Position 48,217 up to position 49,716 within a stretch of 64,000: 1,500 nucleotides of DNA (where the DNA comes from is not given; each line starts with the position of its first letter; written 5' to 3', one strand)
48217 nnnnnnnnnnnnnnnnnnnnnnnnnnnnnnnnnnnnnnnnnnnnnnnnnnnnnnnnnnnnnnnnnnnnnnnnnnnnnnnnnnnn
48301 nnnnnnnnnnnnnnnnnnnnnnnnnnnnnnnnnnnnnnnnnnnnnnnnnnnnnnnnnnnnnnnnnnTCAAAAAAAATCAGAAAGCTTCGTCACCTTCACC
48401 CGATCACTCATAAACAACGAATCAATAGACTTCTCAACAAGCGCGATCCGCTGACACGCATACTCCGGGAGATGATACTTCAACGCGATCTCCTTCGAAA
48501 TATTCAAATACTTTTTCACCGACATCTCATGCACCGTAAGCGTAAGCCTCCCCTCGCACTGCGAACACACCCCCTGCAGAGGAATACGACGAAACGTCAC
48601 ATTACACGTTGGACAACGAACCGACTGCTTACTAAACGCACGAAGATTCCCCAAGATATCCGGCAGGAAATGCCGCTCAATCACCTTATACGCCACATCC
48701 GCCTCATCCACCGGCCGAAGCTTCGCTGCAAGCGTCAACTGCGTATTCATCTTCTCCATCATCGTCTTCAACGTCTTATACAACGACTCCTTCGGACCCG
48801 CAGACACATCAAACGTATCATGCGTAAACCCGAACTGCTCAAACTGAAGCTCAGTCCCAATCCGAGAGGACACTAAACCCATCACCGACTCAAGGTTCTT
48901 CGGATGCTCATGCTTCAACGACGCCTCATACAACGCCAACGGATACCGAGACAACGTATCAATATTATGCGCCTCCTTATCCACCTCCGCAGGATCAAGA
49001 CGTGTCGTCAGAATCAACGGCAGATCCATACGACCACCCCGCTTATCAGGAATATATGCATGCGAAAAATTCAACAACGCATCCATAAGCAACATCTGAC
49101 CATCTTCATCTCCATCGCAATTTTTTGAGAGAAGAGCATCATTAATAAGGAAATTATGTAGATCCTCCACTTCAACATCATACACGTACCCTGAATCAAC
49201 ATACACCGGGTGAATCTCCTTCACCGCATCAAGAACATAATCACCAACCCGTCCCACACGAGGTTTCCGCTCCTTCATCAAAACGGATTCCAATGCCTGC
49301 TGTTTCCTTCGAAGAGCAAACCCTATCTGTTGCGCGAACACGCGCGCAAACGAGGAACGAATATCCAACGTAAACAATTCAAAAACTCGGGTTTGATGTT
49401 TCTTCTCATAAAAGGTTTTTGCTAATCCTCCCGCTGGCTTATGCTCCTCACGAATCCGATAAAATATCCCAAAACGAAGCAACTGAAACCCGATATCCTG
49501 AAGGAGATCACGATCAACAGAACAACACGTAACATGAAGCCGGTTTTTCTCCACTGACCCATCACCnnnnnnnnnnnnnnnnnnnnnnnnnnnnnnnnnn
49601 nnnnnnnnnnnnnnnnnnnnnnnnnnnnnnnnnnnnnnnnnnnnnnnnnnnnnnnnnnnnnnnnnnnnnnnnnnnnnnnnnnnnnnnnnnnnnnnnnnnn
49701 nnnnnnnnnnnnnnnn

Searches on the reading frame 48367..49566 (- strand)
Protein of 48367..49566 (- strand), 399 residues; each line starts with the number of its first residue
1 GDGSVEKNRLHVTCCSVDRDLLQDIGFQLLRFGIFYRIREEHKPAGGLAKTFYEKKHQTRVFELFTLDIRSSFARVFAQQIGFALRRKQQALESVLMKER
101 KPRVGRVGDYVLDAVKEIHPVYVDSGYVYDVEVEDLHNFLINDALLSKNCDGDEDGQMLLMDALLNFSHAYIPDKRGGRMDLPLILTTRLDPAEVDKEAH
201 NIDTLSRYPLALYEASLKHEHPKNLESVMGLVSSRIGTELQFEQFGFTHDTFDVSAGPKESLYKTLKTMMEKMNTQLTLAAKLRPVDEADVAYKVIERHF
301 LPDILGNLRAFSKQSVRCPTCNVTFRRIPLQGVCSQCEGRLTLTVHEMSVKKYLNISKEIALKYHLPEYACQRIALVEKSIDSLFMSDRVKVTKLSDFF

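Call 22: find_related_loci(query=window:48367-49566:-, collection=genome_contigs, flank=10000)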
Query window:48367-49566:- (399 aa) in genome_contigs; peptide patterns used: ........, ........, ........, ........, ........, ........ (x = any residue, [..] = any of these).
177 stretches matched a pattern; 41 encode a relative of the query (tblastn E <= 1e-3); 41 distinct loci.
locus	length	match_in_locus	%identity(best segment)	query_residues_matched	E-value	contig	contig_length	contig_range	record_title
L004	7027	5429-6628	79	1-399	0e+0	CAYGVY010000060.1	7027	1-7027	MAG TPA_asm: uncultured Thermoplasmatales archaeon isolate ERP119294_co4_107 genome assembly, contig: NODE_12698_length_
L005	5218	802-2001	77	1-399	0e+0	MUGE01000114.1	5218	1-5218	MAG: Thermoplasmata archaeon M11B2D M11B2D_scaffold_586, whole genome shotgun sequence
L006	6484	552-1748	77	1-399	0e+0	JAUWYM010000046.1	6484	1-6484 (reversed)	MAG: Thermoplasmatota archaeon isolate CSMAG_2710 CSMAG_2710_k141_520712_length_6484_cov_6.0000, whole genome shotgun se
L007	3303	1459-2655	75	1-399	0e+0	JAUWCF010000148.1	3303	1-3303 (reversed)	MAG: Thermoplasmatota archaeon isolate CSMAG_2131 CSMAG_2131_k141_1110677_length_3303_cov_15.2600, whole genome shotgun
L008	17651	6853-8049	80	1-399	0e+0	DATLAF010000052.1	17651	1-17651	MAG TPA_asm: Thermoplasmatota archaeon isolate SMAG_U14264 k141_1674457, whole genome shotgun sequence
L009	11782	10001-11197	73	1-399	0e+0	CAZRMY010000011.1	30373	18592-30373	MAG TPA_asm: uncultured Thermoplasmatales archaeon isolate SRP332253_co2_79 genome assembly, contig: NODE_1336_length_30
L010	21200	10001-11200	76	1-399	0e+0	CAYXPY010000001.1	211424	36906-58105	MAG TPA_asm: uncultured Thermoplasmatales archaeon isolate binchicken_co190_433 genome assembly, contig: NODE_83_length_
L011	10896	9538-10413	80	108-399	3e-164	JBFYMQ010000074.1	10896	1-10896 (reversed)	MAG: Thermoplasmatales archaeon isolate PPR_0066 scaffold_1522, whole genome shotgun sequence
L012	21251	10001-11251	63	1-399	2e-162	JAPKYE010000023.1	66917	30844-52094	MAG: Methanobacteriota archaeon isolate LacPavin_0920_SED4_MAG_39_12 LacPavin_0920_SED4_scaffold_540955, whole genome sh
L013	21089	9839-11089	61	1-399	1e-156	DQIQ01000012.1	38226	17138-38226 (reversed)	MAG TPA_asm: Thermoplasmata archaeon isolate 3300003432D scaffold_11, whole genome shotgun sequence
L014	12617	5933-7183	61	1-399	1e-156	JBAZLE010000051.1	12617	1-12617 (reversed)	MAG: Thermoplasmatota archaeon isolate SO_2017_LW4_160 scaffold_9580_c1_LW137-91_2017, whole genome shotgun sequence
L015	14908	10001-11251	59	1-399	1e-151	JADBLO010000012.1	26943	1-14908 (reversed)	MAG: Thermoplasmata archaeon isolate Bin3_14.8m NODE_94_length_26943_cov_14.932944, whole genome shotgun sequence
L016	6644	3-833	79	125-399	3e-149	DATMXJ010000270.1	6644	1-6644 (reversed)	MAG TPA_asm: Thermoplasmatota archaeon isolate SMAG_U13117 k141_10187, whole genome shotgun sequence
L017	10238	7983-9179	55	1-399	8e-152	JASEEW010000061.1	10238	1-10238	MAG: Thermoplasmatales archaeon isolate Yes46-08 NODE_1226_length_10238_cov_0.294408, whole genome shotgun sequence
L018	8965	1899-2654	85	148-399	2e-146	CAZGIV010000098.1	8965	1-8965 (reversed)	MAG TPA_asm: uncultured Thermoplasmatales archaeon isolate binchicken_co94_67 genome assembly, contig: NODE_10872_length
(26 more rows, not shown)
